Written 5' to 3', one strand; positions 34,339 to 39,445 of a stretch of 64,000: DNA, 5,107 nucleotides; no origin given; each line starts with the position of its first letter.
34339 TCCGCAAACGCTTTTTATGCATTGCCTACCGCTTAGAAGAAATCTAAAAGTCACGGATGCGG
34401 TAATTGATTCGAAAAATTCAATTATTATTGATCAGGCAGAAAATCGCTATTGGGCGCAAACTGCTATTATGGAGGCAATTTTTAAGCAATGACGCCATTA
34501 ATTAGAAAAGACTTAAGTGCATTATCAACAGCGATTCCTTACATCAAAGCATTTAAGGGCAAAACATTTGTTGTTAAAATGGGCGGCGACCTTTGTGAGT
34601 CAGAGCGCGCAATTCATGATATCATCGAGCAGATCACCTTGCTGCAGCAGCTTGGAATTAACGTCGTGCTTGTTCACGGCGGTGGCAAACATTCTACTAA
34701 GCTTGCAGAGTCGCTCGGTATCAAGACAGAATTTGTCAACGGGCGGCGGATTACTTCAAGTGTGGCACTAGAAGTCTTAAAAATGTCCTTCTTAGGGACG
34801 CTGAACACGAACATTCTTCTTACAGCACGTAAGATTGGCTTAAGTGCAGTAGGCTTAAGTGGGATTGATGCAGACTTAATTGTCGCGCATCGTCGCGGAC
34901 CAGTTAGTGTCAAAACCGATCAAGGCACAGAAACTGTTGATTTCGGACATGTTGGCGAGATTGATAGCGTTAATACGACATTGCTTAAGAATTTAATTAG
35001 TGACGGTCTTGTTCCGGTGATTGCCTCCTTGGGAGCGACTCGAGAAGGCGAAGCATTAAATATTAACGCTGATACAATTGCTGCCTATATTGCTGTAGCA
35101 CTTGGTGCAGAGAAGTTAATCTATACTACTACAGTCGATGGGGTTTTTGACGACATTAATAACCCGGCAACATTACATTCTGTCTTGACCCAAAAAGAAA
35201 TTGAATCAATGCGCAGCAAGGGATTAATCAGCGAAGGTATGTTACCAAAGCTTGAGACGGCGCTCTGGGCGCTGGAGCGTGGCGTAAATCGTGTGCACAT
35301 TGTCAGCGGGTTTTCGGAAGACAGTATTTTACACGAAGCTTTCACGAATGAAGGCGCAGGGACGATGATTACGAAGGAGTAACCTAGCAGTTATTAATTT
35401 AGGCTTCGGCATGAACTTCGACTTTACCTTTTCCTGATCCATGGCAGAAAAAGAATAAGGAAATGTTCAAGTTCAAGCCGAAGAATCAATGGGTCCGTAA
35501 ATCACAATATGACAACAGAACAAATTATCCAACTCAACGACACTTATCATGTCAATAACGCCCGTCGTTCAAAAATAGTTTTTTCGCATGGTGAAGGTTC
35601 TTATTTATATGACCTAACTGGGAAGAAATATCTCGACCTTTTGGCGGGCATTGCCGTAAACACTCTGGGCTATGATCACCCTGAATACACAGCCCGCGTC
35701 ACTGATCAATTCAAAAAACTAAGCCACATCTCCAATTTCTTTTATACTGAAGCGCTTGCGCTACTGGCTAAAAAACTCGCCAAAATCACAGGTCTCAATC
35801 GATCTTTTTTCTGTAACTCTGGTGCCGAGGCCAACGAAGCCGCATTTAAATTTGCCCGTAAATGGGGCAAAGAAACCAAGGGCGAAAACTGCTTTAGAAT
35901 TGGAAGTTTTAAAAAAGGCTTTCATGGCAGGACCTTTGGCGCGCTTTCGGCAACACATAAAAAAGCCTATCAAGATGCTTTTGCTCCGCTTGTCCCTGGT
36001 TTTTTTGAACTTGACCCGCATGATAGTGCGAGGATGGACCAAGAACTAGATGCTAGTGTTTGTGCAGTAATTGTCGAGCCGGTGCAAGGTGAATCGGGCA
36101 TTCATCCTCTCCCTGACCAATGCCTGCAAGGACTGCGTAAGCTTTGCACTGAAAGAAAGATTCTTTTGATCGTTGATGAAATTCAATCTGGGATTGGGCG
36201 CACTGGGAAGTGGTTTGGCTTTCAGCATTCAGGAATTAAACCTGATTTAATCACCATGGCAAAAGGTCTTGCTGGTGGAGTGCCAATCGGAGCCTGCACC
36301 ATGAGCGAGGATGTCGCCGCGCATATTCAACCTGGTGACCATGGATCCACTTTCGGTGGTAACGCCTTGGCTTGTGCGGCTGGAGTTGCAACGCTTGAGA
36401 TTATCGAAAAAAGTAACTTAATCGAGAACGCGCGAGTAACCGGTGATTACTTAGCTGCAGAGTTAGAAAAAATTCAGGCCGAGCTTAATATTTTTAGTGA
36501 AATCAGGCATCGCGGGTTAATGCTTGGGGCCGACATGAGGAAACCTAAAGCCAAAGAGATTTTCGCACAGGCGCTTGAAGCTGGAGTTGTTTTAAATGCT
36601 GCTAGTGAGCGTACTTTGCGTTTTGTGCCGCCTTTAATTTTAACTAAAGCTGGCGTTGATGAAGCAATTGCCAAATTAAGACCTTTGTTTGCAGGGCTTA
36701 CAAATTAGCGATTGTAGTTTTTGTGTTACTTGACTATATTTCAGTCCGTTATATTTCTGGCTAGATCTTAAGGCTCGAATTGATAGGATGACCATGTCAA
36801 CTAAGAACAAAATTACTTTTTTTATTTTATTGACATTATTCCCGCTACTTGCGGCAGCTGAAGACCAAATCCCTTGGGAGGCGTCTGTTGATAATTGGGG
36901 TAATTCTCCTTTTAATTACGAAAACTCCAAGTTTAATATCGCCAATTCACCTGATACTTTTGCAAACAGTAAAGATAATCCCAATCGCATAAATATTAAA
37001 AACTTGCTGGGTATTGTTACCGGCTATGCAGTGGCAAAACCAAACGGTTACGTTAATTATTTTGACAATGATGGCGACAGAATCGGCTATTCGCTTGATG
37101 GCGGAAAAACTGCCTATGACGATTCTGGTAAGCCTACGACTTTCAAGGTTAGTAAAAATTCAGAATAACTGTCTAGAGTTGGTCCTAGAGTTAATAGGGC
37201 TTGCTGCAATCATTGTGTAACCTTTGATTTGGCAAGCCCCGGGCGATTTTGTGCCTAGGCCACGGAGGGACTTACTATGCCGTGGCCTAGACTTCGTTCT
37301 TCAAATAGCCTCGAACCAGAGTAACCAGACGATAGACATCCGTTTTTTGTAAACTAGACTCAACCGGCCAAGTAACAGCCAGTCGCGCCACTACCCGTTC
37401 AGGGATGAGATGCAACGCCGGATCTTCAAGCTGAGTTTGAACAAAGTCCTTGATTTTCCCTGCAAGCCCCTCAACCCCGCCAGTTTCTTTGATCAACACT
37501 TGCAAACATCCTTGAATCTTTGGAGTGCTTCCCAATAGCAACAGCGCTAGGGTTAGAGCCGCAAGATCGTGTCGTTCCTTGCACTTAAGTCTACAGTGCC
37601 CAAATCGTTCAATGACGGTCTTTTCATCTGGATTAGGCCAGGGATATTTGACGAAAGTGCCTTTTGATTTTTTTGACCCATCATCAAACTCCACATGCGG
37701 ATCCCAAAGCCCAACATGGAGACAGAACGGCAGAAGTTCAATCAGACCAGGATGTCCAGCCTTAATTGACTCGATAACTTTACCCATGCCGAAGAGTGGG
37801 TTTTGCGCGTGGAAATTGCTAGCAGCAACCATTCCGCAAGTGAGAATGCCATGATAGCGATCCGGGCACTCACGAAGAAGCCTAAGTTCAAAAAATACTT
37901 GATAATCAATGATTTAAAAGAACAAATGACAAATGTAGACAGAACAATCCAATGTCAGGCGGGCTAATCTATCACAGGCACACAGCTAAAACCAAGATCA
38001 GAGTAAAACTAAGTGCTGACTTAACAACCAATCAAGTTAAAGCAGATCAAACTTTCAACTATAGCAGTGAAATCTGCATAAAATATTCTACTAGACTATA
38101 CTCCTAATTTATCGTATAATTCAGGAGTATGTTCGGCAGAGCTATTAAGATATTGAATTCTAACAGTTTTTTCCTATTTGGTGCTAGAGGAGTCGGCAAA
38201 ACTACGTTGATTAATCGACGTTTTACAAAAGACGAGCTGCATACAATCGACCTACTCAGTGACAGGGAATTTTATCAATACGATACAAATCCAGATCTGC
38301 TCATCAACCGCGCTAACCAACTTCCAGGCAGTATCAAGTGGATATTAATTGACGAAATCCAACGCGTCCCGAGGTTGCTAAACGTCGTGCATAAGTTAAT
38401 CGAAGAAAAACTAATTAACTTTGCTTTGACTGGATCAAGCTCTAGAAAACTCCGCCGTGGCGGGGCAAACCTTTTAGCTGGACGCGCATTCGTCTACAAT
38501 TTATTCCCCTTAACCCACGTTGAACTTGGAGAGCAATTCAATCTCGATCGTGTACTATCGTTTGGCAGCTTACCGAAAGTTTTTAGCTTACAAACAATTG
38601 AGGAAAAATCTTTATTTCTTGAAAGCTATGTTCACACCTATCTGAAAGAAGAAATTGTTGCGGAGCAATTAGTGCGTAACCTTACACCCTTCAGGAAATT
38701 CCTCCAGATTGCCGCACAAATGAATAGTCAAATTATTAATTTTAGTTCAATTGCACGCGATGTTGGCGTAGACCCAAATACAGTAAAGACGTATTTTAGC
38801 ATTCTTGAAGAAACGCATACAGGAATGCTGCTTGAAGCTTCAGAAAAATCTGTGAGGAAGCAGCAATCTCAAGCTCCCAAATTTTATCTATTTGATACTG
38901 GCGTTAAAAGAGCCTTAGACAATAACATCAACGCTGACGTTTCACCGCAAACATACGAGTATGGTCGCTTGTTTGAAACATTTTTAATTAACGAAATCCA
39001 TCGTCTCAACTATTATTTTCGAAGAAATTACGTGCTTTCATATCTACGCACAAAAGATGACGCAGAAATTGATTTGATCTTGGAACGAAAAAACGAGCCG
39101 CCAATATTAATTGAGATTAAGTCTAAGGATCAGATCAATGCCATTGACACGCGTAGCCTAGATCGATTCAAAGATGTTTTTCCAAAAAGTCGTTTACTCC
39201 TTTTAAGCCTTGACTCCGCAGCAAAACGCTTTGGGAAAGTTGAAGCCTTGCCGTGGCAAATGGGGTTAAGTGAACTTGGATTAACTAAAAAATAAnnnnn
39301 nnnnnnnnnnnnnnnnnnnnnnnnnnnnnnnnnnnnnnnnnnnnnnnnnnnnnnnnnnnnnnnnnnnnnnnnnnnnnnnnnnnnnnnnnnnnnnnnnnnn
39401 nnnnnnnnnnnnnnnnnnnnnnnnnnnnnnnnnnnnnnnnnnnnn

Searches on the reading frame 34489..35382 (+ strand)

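Call 45: search_protein_families(library=pfam, proteins=[window:34489-35382:+], max_evalue=0.001)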
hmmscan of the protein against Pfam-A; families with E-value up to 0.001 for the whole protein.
window:34489-35382:+ (297 aa): 1 family
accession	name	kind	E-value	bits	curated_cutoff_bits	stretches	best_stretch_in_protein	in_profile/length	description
PF00696.33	AA_kinase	-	8.1e-50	170.2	24.9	1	25-273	1-234/234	Amino acid kinase family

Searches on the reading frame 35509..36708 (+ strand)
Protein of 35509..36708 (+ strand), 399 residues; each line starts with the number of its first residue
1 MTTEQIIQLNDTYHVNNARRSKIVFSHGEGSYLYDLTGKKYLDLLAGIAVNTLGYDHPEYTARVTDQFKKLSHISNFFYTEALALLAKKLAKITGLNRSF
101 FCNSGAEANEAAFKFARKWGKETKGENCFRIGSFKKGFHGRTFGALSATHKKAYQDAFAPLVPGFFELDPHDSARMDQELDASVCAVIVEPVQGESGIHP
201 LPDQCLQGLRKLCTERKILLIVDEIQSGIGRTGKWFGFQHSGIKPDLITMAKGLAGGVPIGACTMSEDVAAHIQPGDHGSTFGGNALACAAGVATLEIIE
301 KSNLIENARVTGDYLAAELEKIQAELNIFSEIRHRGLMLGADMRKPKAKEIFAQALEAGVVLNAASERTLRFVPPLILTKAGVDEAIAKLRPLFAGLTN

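Call 9: search_protein_families(library=pfam, proteins=[window:35509-36708:+], max_evalue=0.01)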
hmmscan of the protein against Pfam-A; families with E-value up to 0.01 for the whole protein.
window:35509-36708:+ (399 aa): 2 families
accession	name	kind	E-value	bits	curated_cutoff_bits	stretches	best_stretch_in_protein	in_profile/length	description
PF00202.27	Aminotran_3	-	1.6e-118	396.3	30.5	1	19-391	7-400/403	Aminotransferase class-III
PF00155.27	Aminotran_1_2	-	0.0038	16.9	19.7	0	186-387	149-358/361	Aminotransferase class I and II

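Call 39: find_homologous_proteins(query=window:35509-36708:+, max_evalue=1e-100)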
Query window:35509-36708:+ (399 aa): 883 proteins with E <= 1e-100 among 8000 candidates; the best 120 are listed.
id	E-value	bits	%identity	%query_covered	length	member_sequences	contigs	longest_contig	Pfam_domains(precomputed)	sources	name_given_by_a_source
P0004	1.5e-266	902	100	100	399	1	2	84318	PF00202.28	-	-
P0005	5.3e-125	436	49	98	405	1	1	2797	PF00202.28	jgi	jgi:predicted acetylornithine/succinylornithine family transaminase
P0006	6.9e-125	435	50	97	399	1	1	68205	PF00202.28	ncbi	-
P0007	1.4e-123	431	49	97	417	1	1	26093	PF00202.28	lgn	-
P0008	4.0e-123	429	49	98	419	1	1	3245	PF00202.28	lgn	-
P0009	3.4e-122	426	49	97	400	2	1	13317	PF00202.28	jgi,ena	jgi:predicted acetylornithine/succinylornithine family transaminase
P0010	5.9e-121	422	50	98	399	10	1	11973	PF00202.28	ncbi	ncbi:MAG: acetylornithine transaminase [bacterium]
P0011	2.9e-120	420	47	98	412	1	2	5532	PF00202.28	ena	-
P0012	4.7e-120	419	48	97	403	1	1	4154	PF00202.28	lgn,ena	-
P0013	7.4e-120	419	48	97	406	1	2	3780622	PF00202.28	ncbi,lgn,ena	-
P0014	1.5e-119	418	52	90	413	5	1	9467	PF00202.28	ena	-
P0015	2.3e-119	417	48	97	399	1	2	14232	PF00202.28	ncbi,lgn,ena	-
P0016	1.8e-118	414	47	97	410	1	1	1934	PF00202.28,PF01212.28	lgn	-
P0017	1.4e-117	411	48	97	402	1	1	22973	PF00202.28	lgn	-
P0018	3.1e-117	410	46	96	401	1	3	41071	PF00155.28,PF00202.28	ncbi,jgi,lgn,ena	-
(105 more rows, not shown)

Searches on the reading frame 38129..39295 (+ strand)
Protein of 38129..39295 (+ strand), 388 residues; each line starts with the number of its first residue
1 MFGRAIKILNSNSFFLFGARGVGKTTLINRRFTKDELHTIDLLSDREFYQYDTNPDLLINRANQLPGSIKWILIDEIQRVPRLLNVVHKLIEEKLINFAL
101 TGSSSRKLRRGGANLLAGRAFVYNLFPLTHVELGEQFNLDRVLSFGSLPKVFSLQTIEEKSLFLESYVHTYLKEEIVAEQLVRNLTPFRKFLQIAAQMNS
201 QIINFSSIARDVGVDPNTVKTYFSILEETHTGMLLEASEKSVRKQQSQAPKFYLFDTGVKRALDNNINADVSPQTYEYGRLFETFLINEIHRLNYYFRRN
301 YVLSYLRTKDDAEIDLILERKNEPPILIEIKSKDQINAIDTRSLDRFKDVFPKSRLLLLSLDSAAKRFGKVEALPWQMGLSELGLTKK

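Call 9: search_protein_families(library=pfam, proteins=[window:38129-39295:+], max_evalue=0.01)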
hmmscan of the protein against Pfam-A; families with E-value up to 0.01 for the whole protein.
window:38129-39295:+ (388 aa): 3 families
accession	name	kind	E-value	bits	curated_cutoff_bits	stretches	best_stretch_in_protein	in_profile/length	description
PF13635.12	DUF4143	-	1.1e-32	113.4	28.1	1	176-332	4-159/160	Domain of unknown function (DUF4143)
PF13173.12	AAA_14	-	1.5e-21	77.2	27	1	13-132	4-127/129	AAA domain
PF13401.12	AAA_22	-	4.2e-05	24.3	27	0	13-36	7-30/130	AAA domain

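Call 30: find_encoding_contigs(protein=window:38129-39295:+, flank=10000, max_places=10)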
Protein window:38129-39295:+ (388 aa): 2 contigs read that carry it; 2 places shown.
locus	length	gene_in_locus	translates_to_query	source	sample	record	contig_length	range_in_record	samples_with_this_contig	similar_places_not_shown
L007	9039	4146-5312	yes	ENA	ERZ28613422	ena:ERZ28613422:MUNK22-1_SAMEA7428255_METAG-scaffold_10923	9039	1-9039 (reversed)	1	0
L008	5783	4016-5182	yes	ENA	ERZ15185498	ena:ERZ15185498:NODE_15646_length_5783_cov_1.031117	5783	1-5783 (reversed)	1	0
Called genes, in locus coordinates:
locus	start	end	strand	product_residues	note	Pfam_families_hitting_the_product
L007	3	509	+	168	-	?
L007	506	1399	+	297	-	PF00696:AA_kinase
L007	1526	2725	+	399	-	PF00202:Aminotran_3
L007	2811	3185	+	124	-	-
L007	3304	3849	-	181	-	-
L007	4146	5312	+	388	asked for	PF13173:AAA_14, PF13635:DUF4143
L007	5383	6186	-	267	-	-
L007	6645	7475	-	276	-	-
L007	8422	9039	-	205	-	?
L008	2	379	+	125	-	?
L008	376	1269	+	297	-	PF00696:AA_kinase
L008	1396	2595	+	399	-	PF00202:Aminotran_3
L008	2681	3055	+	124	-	-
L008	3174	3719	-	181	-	-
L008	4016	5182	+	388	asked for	PF13173:AAA_14, PF13635:DUF4143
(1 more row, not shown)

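Call 48: search_protein_families(library=padloc, proteins=[window:38129-39295:+], max_evalue=0.01)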
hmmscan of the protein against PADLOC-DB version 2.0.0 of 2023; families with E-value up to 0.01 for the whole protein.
window:38129-39295:+ (388 aa): 9 families
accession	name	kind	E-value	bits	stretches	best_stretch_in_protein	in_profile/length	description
PDLC04790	PDC-S01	-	9.4e-59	197.2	2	142-354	177-389/422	-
PDLC04789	PDC-S01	-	4.5e-50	168.8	1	10-358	16-363/375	-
PDLC04787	PDC-S01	-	1.1e-35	121.3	1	16-365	32-390/412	-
PDLC04791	PDC-S01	-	1.7e-28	97.4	1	15-362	23-378/395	-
PDLC04786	PDC-S01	-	4.1e-13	46.9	2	244-365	300-416/439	-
PDLC04788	PDC-S01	-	1.4e-11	42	2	188-349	233-396/448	-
PDLC04792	PDC-S01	-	5.2e-11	39.8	2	11-103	19-121/452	-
PDLC04984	PDC-S27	-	0.0015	15.5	0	287-343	371-423/474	-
PDLC04140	mad8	-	0.0086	13.6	0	15-234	31-205/314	mads_8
